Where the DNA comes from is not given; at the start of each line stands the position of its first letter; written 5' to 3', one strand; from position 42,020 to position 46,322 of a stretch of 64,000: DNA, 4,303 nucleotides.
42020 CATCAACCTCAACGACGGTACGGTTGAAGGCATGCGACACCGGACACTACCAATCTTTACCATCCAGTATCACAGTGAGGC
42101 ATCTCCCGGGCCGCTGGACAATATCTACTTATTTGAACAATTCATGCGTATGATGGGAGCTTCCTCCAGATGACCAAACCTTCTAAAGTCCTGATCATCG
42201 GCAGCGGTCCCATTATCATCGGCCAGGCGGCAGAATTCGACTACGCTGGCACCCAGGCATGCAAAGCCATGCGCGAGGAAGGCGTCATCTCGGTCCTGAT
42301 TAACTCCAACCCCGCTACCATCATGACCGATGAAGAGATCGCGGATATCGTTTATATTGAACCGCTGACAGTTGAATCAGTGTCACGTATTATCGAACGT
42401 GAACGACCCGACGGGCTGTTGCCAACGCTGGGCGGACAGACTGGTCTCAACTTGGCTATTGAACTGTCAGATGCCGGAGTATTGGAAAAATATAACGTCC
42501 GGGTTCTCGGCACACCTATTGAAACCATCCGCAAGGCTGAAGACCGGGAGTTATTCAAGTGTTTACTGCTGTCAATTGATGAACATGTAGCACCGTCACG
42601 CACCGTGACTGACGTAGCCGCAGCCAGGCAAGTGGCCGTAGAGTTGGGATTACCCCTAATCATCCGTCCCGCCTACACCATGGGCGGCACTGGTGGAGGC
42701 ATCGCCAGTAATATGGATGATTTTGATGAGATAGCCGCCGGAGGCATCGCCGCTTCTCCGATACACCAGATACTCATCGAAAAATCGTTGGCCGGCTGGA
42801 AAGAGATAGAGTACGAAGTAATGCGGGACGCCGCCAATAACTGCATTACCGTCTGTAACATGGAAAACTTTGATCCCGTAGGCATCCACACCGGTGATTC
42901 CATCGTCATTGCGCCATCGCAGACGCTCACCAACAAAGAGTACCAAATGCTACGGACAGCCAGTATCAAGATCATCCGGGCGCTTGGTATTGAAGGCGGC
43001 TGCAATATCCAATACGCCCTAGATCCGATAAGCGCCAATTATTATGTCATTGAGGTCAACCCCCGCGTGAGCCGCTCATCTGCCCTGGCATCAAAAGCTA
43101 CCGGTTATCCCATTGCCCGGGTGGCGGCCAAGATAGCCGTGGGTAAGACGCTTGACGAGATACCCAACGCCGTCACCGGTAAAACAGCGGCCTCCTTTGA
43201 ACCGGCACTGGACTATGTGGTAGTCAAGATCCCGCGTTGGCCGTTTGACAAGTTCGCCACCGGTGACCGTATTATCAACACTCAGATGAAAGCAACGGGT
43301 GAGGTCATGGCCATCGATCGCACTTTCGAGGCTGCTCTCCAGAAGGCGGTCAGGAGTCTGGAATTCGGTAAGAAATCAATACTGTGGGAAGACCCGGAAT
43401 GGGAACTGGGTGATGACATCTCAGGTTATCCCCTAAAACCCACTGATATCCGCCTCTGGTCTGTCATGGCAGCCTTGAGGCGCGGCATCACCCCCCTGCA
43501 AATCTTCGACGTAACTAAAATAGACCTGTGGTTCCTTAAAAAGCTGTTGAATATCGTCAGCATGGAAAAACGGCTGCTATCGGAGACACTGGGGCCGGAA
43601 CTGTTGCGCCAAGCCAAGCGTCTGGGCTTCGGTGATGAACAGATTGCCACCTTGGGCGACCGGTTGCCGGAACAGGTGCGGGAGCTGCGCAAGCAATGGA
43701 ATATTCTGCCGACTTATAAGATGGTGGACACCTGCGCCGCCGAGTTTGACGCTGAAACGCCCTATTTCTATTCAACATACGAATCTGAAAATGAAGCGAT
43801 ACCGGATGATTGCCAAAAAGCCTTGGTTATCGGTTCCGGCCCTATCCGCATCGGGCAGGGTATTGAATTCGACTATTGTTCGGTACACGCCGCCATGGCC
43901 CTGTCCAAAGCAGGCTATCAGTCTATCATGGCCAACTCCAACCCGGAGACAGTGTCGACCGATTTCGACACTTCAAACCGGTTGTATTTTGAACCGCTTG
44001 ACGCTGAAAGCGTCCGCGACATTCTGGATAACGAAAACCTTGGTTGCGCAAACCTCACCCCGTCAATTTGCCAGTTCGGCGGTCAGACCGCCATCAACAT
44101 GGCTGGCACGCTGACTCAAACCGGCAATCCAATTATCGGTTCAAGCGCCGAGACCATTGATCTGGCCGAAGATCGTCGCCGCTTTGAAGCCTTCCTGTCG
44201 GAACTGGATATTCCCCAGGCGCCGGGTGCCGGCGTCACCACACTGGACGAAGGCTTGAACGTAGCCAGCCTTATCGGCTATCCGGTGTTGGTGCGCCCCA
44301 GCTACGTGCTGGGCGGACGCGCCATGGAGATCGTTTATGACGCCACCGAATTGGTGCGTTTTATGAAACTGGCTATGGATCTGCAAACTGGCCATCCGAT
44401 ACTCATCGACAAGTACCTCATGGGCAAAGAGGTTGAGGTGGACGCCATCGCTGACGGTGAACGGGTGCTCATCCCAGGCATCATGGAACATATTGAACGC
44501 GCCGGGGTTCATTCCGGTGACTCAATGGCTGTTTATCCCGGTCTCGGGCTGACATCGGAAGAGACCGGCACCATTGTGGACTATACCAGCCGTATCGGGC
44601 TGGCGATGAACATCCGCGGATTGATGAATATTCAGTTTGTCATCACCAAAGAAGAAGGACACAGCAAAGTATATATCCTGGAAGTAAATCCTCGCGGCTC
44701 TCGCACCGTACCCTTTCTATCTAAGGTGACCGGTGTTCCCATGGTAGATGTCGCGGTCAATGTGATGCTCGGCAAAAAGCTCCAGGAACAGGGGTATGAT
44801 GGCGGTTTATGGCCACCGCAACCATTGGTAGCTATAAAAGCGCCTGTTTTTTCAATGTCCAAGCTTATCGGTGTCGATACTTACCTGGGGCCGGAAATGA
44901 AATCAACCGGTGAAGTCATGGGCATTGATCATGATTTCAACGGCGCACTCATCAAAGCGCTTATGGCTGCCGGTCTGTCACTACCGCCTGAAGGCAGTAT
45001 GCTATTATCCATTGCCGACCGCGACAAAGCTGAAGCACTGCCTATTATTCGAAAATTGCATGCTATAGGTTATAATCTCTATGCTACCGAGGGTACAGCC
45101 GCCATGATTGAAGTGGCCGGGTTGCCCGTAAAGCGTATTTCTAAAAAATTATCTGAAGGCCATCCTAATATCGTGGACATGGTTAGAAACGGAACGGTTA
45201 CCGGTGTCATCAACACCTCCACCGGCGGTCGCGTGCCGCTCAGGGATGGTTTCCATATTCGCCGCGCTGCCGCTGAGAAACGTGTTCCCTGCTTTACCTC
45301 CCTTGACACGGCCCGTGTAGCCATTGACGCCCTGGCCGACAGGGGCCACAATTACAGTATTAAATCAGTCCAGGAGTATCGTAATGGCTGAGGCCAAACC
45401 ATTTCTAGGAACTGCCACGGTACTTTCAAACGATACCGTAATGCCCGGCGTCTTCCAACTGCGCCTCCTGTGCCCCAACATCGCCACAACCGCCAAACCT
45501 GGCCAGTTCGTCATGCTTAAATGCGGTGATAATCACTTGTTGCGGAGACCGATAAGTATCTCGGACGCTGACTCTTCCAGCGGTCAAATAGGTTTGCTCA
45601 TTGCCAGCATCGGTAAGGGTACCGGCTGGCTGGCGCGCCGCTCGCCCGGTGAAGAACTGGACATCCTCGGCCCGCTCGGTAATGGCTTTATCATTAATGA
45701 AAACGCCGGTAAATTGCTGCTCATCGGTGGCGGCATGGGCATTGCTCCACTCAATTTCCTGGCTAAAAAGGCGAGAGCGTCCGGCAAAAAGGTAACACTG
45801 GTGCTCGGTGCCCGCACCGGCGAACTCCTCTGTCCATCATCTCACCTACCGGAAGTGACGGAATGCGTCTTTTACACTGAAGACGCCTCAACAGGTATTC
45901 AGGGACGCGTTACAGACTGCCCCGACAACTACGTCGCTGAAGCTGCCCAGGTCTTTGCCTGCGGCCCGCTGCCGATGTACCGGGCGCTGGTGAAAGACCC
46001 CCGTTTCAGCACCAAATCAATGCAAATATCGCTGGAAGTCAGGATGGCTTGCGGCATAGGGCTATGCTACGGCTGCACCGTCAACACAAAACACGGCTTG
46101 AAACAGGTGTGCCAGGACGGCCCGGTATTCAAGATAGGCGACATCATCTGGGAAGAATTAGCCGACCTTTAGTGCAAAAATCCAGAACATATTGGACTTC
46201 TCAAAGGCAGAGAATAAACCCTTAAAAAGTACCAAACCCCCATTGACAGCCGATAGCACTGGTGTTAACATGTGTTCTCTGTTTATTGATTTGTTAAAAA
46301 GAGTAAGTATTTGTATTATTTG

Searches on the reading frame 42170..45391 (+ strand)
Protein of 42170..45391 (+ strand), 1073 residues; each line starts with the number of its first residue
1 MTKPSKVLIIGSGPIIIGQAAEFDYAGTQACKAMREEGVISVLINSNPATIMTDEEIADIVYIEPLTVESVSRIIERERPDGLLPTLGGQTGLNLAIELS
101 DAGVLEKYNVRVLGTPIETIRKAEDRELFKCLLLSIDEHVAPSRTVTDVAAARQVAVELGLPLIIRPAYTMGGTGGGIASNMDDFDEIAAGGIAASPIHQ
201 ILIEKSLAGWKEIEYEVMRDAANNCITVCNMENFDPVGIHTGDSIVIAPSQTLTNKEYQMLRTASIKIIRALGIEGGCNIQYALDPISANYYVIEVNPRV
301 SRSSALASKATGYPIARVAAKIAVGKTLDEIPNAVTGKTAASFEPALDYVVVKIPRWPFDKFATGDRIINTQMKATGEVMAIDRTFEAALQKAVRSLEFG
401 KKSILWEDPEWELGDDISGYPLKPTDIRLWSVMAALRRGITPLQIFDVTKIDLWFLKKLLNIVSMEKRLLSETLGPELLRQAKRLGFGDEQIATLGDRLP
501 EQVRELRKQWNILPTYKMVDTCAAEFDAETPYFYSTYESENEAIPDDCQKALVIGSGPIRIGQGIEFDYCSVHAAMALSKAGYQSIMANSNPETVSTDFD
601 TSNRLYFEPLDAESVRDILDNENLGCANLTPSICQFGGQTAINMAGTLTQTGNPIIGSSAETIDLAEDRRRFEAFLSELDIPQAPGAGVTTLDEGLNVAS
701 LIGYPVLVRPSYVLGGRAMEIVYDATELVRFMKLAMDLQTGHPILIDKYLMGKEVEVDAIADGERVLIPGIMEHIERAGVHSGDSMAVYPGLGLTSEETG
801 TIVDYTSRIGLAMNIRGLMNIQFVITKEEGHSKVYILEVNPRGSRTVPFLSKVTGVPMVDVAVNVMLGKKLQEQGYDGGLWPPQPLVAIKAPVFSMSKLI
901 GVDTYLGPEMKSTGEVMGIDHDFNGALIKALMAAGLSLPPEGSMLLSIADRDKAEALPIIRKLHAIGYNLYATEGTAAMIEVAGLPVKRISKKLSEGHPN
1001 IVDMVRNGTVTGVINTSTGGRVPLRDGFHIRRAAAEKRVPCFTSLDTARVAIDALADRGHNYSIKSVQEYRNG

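Call 70: search_protein_families(library=pfam, proteins=[window:42170-45391:+], max_evalue=0.001)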
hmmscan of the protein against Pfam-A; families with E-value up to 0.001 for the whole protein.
window:42170-45391:+ (1073 aa): 8 families
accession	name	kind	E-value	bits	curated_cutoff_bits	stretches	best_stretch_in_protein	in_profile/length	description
PF02786.22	CPSase_L_D2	-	2e-114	380.8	19.8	2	125-330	1-210/211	Carbamoyl-phosphate synthase L chain, ATP binding domain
PF25596.1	CPSase_L_D1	-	4e-91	301.3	27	2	5-121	3-117/118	Carbamoyl phosphate synthase preATP-grasp domain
PF02787.25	CPSase_L_D3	-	2.2e-24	85.7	26.6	1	423-495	5-79/80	Carbamoyl-phosphate synthetase large chain, oligomerisation domain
PF02142.27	MGS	-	3.6e-22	78.7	24.1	1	956-1043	2-94/94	MGS-like domain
PF15632.11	ATPgrasp_Ter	-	4e-14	52.9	29.1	1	743-871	4-113/131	ATP-grasp in the biosynthetic pathway with Ter operon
PF07478.18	Dala_Dala_lig_C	-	5.2e-14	52.7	24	2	697-841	30-174/204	D-ala D-ala ligase C-terminus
PF02655.19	ATP-grasp_3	-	3.2e-09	37.5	23.2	1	702-842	30-156/160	ATP-grasp domain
PF01071.24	GARS_A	-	5e-07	30.2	27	1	674-777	8-116/194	Phosphoribosylglycinamide synthetase, ATP-grasp (A) domain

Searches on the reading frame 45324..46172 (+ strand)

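Call 15: search_protein_families(library=pfam, proteins=[window:45324-46172:+], max_evalue=0.001)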
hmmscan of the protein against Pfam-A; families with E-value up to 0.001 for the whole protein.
window:45324-46172:+ (282 aa): 3 families
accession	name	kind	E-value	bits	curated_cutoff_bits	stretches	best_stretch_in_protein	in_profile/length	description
PF10418.14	DHODB_Fe-S_bind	-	3.4e-14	52.7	23.9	1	238-274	1-40/41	Iron-sulfur cluster binding domain of dihydroorotate dehydrogenase B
PF00175.26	NAD_binding_1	-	4.8e-05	24.4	22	1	133-222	1-107/109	Oxidoreductase NAD-binding domain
PF00970.30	FAD_binding_6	-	0.00018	22.2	21.1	1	32-120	8-96/99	Oxidoreductase FAD-binding domain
